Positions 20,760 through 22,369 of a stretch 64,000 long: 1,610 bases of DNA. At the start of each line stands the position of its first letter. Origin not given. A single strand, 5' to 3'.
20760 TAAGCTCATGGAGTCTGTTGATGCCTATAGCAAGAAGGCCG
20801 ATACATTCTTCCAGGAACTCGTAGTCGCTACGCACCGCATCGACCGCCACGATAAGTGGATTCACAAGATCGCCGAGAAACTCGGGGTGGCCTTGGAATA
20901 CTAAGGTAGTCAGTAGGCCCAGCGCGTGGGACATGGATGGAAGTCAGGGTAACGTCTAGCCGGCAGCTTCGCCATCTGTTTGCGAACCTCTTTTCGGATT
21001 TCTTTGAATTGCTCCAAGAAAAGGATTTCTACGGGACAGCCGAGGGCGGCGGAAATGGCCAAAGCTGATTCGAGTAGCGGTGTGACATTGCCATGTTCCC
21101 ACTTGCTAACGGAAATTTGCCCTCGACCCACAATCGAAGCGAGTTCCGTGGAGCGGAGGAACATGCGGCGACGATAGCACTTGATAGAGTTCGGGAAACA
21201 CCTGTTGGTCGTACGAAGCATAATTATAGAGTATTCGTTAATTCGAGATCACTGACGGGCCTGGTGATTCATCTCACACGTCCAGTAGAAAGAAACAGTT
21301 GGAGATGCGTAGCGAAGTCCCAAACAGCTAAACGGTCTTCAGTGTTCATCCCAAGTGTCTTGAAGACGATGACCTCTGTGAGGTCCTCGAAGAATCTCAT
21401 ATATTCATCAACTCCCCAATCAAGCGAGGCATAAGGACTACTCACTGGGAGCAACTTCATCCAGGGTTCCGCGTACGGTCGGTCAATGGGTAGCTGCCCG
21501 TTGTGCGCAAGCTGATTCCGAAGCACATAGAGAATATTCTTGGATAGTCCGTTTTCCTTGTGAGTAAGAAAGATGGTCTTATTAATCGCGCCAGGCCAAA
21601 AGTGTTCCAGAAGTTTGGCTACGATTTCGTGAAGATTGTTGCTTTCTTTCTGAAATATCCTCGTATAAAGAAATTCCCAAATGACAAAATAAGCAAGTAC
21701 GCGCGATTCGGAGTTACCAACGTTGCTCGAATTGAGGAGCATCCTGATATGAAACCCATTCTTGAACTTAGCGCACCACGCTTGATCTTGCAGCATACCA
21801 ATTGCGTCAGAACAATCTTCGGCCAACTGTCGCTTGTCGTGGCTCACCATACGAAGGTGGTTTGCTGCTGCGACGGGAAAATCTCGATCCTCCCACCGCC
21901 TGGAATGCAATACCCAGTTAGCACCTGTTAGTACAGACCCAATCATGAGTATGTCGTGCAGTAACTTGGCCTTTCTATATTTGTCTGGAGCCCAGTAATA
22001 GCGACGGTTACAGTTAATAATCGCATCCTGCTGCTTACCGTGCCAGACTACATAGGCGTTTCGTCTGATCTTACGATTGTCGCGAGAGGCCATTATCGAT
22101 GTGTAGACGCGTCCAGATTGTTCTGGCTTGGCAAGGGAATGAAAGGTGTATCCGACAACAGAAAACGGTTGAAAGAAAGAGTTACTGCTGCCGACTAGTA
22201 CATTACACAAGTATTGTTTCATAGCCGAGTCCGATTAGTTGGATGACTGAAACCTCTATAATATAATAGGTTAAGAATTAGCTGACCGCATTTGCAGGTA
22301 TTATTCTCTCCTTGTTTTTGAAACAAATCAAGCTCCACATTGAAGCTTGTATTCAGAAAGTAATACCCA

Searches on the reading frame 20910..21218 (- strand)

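Call 82: search_protein_families(library=pfam, proteins=[window:20910-21218:-], max_evalue=0.01)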
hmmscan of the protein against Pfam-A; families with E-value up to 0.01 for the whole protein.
window:20910-21218:- (102 aa): 1 family
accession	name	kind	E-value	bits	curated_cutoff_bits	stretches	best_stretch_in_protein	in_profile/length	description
PF01381.28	HTH_3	-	0.00013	22.3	23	1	24-65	13-54/55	Helix-turn-helix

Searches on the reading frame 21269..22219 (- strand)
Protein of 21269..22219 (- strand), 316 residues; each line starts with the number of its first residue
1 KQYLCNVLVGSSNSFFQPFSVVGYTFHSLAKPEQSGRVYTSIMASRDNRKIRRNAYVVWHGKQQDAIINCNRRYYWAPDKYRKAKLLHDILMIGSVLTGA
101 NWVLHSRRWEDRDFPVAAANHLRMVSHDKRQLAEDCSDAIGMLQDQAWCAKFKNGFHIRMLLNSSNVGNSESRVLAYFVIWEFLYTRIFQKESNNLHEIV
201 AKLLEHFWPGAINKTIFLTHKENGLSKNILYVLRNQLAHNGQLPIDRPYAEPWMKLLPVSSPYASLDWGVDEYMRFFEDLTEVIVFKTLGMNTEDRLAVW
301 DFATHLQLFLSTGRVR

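Call 4: search_protein_families(library=pfam, proteins=[window:21269-22219:-], max_evalue=0.1)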
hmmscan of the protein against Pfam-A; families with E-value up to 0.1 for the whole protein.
window:21269-22219:- (316 aa): 0 families

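Call 5: search_protein_families(library=padloc, proteins=[window:21269-22219:-], max_evalue=0.1)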
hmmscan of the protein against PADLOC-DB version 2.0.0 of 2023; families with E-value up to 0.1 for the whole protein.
window:21269-22219:- (316 aa): 1 family
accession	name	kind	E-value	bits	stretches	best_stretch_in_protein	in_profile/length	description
PDLC01685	Cas13d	-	0.0056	14.7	1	64-201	59-185/226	Cas13d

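Call 6: search_protein_families(library=ncbifam, proteins=[window:21269-22219:-], max_evalue=0.1)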
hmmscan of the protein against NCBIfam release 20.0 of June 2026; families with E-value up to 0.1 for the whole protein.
window:21269-22219:- (316 aa): 0 families

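Call 69: search_protein_families(library=ncbifam, proteins=[window:21269-22219:-], max_evalue=0.01)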
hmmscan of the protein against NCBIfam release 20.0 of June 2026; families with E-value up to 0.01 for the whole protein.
window:21269-22219:- (316 aa): 0 families
